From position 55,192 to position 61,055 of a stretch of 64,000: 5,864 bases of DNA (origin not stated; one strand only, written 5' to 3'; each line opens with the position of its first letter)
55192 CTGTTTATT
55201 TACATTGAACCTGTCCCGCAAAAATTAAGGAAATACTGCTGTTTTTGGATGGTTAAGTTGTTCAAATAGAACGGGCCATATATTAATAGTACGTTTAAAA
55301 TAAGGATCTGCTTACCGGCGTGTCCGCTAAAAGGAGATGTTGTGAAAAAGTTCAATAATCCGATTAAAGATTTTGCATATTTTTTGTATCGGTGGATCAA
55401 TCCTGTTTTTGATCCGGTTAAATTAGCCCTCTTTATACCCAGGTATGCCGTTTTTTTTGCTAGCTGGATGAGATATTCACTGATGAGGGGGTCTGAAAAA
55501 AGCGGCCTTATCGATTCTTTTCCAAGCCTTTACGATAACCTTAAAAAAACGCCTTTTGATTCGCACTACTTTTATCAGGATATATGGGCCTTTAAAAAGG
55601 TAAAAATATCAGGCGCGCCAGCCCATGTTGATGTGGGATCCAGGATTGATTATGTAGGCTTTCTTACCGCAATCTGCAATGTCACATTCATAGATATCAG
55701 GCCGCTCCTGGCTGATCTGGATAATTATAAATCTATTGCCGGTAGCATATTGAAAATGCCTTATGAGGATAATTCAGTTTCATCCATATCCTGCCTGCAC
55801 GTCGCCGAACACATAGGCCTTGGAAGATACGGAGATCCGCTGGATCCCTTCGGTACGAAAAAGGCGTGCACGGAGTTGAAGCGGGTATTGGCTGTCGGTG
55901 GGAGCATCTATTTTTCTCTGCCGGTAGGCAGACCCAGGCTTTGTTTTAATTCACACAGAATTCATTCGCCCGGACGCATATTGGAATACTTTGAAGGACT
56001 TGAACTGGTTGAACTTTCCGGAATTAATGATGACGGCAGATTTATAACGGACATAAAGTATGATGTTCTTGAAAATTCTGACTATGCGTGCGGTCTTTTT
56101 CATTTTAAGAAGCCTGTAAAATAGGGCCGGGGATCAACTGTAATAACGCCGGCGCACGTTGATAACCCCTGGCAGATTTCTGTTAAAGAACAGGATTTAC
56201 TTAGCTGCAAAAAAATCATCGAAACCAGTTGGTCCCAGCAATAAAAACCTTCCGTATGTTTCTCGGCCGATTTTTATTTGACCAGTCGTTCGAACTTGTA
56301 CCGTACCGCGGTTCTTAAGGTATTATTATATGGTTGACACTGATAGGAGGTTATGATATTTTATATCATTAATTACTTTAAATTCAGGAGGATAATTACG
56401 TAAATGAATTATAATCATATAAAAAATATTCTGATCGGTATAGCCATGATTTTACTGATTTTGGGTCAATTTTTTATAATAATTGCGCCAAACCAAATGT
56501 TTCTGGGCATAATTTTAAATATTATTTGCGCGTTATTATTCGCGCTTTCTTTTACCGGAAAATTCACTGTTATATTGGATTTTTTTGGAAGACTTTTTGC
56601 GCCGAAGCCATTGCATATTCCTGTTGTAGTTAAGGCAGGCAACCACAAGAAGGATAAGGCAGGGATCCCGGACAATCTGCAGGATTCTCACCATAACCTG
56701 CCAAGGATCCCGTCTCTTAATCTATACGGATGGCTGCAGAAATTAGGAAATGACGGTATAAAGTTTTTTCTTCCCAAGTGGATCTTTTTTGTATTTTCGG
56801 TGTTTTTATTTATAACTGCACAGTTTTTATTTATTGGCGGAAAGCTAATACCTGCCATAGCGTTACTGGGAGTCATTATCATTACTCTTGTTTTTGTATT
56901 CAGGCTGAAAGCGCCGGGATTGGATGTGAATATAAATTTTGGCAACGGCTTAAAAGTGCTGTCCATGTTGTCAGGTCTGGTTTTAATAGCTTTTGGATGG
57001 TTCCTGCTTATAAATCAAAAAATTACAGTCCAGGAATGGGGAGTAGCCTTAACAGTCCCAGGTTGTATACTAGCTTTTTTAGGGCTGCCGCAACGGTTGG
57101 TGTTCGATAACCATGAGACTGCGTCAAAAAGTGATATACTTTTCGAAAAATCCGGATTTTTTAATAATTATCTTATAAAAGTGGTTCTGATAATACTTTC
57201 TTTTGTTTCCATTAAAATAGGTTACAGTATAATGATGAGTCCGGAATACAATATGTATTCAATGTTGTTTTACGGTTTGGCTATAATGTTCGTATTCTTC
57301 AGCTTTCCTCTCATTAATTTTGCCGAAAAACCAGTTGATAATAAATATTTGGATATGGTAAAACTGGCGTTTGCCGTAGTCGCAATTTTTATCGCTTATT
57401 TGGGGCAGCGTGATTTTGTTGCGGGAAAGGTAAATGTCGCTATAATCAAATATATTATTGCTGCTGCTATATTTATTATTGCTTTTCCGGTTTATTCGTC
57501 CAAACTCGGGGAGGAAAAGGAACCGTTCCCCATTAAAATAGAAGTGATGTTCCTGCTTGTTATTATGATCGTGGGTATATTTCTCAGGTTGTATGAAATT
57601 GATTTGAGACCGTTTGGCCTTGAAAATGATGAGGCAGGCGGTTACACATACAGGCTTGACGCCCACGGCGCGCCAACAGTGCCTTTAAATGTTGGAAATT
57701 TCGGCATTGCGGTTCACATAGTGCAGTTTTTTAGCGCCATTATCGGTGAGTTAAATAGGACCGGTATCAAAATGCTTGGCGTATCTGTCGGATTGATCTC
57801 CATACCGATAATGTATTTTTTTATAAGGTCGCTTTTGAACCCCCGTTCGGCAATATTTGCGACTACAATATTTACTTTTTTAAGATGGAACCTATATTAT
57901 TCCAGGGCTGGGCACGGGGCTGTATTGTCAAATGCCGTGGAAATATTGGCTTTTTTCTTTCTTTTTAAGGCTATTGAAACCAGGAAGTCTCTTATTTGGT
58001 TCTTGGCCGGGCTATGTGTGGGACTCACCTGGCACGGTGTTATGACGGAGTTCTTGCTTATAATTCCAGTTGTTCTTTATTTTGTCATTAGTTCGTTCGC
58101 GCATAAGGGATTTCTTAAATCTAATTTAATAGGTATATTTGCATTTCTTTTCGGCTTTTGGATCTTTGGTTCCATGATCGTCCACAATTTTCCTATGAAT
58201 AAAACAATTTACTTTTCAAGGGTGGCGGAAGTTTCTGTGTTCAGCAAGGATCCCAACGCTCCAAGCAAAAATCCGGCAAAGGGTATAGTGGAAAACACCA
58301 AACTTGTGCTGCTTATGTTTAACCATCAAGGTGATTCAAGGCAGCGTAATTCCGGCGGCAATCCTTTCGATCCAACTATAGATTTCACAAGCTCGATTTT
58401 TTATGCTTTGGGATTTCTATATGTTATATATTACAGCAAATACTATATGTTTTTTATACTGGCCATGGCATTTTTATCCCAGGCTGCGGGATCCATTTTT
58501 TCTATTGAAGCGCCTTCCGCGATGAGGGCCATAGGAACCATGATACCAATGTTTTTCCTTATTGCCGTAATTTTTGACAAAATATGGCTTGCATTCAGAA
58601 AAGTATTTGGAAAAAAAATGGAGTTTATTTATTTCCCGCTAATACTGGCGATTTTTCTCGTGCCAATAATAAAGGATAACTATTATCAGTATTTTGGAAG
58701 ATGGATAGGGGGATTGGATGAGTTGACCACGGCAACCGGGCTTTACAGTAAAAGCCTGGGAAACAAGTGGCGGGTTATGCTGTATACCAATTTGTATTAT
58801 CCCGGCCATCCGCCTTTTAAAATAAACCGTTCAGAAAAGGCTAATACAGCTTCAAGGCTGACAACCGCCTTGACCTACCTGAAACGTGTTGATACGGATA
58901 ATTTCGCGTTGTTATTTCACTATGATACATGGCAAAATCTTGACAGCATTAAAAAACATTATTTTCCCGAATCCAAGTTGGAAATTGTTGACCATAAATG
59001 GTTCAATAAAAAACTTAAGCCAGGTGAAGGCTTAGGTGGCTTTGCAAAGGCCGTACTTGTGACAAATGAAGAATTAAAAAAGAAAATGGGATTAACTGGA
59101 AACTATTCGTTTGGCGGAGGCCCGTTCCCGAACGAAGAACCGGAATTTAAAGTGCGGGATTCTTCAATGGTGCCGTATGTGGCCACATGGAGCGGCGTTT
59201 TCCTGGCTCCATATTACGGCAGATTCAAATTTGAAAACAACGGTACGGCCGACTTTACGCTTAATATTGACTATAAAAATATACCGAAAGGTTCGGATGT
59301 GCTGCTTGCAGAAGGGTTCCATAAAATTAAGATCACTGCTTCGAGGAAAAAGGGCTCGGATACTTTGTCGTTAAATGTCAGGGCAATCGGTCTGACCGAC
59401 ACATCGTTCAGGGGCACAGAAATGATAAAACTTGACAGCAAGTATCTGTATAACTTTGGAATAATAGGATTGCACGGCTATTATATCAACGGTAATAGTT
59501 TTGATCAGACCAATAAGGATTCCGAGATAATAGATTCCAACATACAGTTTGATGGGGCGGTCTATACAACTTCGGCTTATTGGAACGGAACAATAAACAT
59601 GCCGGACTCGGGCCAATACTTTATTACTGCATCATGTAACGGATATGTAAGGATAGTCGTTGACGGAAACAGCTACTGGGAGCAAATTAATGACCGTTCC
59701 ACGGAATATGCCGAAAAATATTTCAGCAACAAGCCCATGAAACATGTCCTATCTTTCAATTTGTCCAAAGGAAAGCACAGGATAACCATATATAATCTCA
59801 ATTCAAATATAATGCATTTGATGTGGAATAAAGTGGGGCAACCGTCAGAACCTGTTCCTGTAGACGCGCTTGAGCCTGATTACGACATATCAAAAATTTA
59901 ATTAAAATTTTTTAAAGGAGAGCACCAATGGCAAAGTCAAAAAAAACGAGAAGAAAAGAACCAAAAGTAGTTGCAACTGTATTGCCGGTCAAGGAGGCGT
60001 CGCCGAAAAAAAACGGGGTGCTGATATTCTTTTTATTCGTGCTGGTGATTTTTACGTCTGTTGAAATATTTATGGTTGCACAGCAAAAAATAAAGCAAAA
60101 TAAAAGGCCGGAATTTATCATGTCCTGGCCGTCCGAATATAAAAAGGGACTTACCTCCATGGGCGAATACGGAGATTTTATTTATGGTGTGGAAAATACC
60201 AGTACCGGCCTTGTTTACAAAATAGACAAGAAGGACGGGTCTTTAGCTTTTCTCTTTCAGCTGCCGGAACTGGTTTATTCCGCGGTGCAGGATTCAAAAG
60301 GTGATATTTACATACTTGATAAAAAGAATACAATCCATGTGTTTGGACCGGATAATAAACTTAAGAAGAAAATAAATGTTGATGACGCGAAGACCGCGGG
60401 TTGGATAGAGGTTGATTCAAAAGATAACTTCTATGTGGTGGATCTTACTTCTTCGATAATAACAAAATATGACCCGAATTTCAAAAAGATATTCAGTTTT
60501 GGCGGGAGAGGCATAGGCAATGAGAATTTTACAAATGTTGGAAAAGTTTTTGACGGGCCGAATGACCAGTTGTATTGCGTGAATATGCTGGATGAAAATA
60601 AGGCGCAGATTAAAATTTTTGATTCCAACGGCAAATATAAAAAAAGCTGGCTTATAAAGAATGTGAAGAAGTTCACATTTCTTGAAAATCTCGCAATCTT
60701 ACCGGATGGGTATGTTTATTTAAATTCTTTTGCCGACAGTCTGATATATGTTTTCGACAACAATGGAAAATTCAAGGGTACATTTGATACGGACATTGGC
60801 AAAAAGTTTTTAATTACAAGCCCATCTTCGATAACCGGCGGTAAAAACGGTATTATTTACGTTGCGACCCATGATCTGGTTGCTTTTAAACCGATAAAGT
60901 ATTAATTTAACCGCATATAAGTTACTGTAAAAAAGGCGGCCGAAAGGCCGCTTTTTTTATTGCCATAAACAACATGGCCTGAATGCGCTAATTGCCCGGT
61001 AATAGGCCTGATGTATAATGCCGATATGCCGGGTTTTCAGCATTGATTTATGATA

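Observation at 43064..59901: Four paralogous GT-C transferases, each with an N-terminal multi-TM extension and two PA14-like C-terminal modules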

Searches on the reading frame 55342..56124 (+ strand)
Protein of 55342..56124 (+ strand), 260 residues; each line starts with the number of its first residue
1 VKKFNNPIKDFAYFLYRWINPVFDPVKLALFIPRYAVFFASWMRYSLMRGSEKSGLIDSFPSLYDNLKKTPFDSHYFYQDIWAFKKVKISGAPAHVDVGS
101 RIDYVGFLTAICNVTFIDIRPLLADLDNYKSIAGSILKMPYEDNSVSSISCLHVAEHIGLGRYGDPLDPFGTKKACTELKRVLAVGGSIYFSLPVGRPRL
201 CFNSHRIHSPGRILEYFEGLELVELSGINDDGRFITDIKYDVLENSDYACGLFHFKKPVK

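Call 8: search_protein_families(library=pfam, proteins=[window:55342-56124:+], max_evalue=0.01)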
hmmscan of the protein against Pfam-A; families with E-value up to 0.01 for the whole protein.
window:55342-56124:+ (260 aa): 2 families
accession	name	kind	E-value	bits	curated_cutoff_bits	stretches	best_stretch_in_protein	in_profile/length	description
PF03269.20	DUF268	-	1.9e-14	54.3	25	1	150-224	67-141/176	Caenorhabditis protein of unknown function, DUF268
PF08241.18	Methyltransf_11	-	0.00011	23.2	21.2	1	112-191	19-95/95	Methyltransferase domain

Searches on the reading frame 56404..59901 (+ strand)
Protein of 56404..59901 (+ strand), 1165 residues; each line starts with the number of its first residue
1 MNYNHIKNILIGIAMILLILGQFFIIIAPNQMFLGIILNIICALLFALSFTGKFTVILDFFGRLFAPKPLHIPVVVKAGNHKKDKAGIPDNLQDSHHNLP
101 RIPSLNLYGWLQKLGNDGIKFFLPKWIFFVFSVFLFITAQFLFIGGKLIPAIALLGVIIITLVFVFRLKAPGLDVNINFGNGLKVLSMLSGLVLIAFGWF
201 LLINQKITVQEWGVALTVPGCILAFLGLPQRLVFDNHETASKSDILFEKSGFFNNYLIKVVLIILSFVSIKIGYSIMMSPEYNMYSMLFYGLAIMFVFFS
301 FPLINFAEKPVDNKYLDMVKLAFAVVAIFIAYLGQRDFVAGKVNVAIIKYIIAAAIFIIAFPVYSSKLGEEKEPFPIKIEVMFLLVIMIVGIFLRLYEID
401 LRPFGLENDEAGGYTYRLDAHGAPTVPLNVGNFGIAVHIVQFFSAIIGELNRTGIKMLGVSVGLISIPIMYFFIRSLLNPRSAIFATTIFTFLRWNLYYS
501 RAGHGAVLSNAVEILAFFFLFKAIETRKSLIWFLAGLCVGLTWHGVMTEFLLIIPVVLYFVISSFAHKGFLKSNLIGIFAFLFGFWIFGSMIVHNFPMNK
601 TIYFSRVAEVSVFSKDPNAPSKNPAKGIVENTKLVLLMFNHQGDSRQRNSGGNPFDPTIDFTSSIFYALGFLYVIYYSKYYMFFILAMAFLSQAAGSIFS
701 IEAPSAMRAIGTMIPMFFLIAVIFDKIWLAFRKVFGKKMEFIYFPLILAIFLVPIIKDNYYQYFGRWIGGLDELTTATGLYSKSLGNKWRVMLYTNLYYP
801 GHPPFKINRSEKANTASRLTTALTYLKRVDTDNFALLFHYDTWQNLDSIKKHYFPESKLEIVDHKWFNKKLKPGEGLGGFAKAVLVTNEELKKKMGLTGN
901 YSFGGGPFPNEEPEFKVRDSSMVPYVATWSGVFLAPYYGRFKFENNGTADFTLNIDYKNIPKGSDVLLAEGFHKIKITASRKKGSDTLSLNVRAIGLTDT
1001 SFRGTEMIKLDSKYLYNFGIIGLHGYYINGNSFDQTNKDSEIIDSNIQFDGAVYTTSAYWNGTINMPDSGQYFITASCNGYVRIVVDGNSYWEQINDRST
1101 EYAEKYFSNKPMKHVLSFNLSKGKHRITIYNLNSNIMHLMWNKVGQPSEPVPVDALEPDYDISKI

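Call 4: search_protein_families(library=pfam, proteins=[window:56404-59901:+], max_evalue=1)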
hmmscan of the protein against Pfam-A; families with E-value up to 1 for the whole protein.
window:56404-59901:+ (1165 aa): 2 families
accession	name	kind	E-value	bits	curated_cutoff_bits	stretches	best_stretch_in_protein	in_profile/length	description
PF13231.12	PMT_2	-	2.5e-09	38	26.1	1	439-590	9-156/160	Dolichyl-phosphate-mannose-protein mannosyltransferase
PF07691.17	PA14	-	0.0026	18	24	1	1035-1124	23-110/147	PA14 domain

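Call 5: search_protein_families(library=ncbifam, proteins=[window:56404-59901:+], max_evalue=1)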
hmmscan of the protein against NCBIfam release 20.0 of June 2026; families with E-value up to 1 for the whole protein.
window:56404-59901:+ (1165 aa): 1 family
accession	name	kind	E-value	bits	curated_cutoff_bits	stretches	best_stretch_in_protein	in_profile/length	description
TIGR03663.1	TIGR03663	subfamily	1.7e-05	24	126.25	1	384-543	4-160/435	flippase activity-associated protein Agl23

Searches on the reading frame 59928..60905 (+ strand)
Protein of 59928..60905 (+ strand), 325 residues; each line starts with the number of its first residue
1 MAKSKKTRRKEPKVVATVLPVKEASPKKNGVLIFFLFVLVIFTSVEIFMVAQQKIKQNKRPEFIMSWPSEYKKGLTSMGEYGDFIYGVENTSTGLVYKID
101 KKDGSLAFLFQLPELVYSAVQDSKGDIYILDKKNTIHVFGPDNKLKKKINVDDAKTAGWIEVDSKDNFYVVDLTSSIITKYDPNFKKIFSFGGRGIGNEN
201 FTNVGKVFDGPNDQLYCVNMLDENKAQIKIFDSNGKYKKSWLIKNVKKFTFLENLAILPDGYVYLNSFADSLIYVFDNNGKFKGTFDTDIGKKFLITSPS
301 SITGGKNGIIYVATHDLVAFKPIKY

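Call 8: search_protein_families(library=pfam, proteins=[window:59928-60905:+], max_evalue=0.01)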
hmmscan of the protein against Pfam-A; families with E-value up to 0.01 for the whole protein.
window:59928-60905:+ (325 aa): 0 families

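Call 35: search_solved_structures(query=window:59928-60905:+, max_evalue=1)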
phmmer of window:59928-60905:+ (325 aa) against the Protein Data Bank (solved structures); distinct sequences matched with E-value up to 1: 16.
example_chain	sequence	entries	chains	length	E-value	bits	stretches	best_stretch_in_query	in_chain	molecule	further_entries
7qrw_A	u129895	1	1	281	2.5e-14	56.6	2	120-202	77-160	Isoform 4 of Tripartite motif-containing protein 3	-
7qrv_A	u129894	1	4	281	1.3e-11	47.8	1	123-313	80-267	Tripartite motif-containing protein 2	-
7b96_A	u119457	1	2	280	1.3e-11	47.7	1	123-313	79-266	Isoform 2 of Tripartite motif-containing protein 2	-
7b2r_A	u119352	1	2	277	2.4e-11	46.9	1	123-290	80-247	Tripartite motif-containing protein 2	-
6d69_A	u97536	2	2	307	3.3e-08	36.5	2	186-314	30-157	NHL Repeat Region of D. melanogaster Thin | Thin, isoform D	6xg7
8pra_A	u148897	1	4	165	5e-05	26.1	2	254-317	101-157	Cell surface protein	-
8prs_A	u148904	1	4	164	5.9e-05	25.8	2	256-317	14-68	nvBagel4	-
7qrx_A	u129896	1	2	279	0.0015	21.2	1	120-276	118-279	E3 ubiquitin-protein ligase TRIM71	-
9jur_A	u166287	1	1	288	0.0017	21.1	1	120-276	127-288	E3 ubiquitin-protein ligase TRIM71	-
8j72_A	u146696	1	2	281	0.012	18.2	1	120-276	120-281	E3 ubiquitin-protein ligase TRIM71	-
8pro_A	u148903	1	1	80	0.045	16.3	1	256-318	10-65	Cell surface protein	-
8prd_A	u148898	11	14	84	0.051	16.2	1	256-318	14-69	Cell surface protein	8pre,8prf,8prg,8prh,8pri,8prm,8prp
8pr9_A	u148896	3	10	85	0.059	16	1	254-317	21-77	Cell surface protein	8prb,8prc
6fpt_A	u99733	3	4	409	0.084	15.5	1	122-276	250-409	E3 ubiquitin-protein ligase TRIM71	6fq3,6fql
1rzs_A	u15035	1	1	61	0.14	14.7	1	132-184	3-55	Regulatory protein cro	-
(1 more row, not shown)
